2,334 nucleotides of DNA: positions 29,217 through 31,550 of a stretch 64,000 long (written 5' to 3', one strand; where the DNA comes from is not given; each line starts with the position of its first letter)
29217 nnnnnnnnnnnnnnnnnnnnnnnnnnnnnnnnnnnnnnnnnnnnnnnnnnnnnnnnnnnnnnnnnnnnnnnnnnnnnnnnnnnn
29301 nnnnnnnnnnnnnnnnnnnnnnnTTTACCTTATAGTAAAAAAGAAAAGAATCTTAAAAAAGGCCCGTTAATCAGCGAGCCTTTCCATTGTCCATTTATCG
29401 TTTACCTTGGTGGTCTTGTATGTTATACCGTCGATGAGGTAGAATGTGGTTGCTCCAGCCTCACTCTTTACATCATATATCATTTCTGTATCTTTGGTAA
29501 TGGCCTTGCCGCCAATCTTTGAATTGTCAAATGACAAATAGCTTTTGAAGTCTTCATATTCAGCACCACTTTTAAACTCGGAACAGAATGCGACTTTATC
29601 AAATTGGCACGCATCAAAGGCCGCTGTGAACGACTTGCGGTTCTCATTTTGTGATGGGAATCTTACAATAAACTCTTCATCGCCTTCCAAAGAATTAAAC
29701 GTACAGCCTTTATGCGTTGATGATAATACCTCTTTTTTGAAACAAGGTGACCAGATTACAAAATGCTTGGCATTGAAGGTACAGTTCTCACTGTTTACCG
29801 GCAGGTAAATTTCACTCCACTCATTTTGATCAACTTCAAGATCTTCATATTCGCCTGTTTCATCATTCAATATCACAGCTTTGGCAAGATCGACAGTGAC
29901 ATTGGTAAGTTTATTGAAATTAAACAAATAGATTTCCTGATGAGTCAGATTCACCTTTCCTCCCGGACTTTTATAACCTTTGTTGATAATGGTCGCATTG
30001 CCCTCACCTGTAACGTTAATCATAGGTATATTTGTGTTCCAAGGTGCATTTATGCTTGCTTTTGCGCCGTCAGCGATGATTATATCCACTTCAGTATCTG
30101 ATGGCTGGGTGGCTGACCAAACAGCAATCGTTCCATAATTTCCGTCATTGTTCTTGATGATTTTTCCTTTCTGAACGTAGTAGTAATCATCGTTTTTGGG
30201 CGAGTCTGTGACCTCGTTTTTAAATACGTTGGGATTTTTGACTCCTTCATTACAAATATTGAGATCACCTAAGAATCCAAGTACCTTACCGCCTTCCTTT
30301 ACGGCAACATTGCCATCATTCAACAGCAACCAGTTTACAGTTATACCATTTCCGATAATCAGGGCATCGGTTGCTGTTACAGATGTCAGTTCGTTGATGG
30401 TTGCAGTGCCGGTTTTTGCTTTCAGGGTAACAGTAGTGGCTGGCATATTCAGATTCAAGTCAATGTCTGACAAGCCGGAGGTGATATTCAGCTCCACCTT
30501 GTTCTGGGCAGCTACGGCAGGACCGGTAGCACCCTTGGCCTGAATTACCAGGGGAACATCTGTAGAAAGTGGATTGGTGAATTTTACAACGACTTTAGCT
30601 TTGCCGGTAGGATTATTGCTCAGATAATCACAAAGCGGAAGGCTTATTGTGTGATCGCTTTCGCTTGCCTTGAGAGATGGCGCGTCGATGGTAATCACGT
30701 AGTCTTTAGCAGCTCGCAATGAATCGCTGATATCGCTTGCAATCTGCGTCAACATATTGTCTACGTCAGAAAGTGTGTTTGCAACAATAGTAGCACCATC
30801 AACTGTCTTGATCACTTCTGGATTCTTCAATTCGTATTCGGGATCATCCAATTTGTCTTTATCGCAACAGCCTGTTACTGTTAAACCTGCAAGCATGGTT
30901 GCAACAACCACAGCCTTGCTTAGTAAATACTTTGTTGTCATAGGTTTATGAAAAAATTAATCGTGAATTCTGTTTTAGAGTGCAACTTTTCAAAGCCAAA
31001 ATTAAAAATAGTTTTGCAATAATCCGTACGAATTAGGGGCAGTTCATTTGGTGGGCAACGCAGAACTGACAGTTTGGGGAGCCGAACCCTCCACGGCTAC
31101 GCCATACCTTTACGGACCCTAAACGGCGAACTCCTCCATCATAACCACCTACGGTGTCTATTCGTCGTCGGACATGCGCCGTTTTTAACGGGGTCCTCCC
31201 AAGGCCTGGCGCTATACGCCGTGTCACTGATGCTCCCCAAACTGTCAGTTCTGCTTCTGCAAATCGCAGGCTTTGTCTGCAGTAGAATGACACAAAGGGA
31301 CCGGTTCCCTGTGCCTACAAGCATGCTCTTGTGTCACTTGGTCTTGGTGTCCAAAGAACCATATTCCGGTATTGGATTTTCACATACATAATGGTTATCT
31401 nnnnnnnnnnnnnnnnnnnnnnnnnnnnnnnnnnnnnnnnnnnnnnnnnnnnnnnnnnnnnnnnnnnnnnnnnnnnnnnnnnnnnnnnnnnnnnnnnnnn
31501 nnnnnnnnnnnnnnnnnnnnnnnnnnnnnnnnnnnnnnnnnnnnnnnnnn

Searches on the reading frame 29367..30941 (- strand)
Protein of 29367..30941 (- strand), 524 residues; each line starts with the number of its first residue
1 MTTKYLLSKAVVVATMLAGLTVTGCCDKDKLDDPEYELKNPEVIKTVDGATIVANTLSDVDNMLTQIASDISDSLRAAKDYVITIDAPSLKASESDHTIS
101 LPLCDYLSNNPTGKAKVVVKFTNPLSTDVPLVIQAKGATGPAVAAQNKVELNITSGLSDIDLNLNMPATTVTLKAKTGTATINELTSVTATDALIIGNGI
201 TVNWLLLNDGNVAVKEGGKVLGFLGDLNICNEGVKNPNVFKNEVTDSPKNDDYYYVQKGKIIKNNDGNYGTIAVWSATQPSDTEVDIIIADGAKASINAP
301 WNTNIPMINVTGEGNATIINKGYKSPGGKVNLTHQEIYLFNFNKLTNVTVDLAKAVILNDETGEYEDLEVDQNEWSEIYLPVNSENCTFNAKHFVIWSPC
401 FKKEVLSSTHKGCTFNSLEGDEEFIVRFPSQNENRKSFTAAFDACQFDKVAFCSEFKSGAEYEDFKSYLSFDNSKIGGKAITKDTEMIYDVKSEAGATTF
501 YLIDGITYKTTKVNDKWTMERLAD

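Call 16: search_protein_families(library=pfam, proteins=[window:29367-30941:-], max_evalue=0.001)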
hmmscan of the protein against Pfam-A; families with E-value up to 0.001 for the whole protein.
window:29367-30941:- (524 aa): 0 families

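Call 63: find_encoding_contigs(protein=window:29367-30941:-, flank=2500, max_places=10)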
Protein window:29367-30941:- (524 aa): 8 contigs read that carry it; 7 places shown.
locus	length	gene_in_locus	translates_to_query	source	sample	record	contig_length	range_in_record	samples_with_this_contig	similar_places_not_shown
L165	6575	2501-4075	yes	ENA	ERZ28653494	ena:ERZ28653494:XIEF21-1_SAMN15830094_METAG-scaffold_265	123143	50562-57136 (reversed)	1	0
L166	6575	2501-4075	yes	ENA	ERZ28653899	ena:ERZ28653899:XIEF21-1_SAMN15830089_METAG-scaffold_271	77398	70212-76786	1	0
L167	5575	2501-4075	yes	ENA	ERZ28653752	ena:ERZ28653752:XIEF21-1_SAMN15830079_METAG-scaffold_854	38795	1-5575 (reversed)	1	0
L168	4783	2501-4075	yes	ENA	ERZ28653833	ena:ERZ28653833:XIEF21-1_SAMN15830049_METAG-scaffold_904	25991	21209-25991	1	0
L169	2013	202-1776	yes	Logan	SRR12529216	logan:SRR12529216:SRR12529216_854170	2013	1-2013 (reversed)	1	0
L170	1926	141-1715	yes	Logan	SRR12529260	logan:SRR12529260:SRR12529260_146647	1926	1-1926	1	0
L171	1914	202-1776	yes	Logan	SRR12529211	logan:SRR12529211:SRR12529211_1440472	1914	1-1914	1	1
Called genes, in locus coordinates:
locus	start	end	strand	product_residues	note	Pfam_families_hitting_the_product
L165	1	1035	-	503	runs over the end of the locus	PF02368:Big_2, PF22359:Big-like (weak), PF19190:BACON_2, PF13004:BACON, PF01841:Transglut_core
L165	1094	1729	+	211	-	-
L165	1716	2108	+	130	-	PF13443:HTH_26, PF01381:HTH_3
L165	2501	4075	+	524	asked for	-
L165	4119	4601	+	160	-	PF00903:Glyoxalase, PF13669:Glyoxalase_4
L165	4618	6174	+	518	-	PF01039:Carboxyl_trans, PF03255:ACCA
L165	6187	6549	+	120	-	PF04277:OAD_gamma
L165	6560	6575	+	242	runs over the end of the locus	PF00358:PTS_EIIA_1 (faint), PF03793:PASTA (faint), PF00364:Biotin_lipoyl, PF25917:BSH_RND (weak), PF25984:BSH_YknX, PF00364:Biotin_lipoyl, PF25917:BSH_RND, PF25984:BSH_YknX, +9 more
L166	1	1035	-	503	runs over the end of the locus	PF02368:Big_2, PF22359:Big-like (weak), PF19190:BACON_2, PF13004:BACON, PF01841:Transglut_core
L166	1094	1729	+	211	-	-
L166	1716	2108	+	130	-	PF13443:HTH_26, PF01381:HTH_3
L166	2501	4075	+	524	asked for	-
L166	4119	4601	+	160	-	PF00903:Glyoxalase, PF13669:Glyoxalase_4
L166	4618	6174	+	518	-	PF01039:Carboxyl_trans, PF03255:ACCA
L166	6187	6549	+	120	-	PF04277:OAD_gamma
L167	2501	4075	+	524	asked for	-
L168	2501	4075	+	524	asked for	-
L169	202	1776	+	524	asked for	-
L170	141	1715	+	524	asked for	-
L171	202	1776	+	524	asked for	-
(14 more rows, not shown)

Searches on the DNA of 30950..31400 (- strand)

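Call 7: search_rna_families(source=window, start=30950, end=31400, threshold=evalue, max_evalue=10, show_alignments=3)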
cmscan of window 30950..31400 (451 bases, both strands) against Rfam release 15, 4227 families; matches with E-value up to 10: 1.
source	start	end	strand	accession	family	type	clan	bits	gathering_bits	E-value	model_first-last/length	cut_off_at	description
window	31222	31272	+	RF00476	snosnR61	Gene; snRNA; snoRNA; CD-box;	CL00051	19.1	45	1.4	1-85/85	no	Small nucleolar RNA snR61/Z1/Z11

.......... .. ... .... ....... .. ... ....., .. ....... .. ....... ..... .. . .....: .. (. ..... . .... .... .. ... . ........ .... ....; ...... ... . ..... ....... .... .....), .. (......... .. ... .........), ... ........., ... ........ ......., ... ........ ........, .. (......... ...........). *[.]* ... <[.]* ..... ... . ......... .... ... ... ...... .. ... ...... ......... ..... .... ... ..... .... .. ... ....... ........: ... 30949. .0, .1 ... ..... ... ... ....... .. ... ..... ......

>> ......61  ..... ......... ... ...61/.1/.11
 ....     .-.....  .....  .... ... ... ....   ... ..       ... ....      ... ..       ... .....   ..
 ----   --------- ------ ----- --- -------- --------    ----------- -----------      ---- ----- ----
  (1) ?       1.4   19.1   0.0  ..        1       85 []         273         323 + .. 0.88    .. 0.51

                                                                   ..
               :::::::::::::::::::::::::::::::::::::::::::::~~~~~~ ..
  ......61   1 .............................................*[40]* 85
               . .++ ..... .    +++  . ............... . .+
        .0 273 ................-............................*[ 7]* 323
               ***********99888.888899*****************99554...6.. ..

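Call 65: search_dna_similar(query=window:31040-31275:-, collection=phages, mode=distant, max_evalue=0.01)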
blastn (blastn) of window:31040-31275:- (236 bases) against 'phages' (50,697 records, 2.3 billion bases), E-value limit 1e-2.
No match.

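Call 66: search_dna_similar(query=window:31040-31275:-, collection=plasmids, mode=distant, max_evalue=0.01)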
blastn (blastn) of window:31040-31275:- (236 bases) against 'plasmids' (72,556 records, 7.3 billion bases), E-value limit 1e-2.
No match.
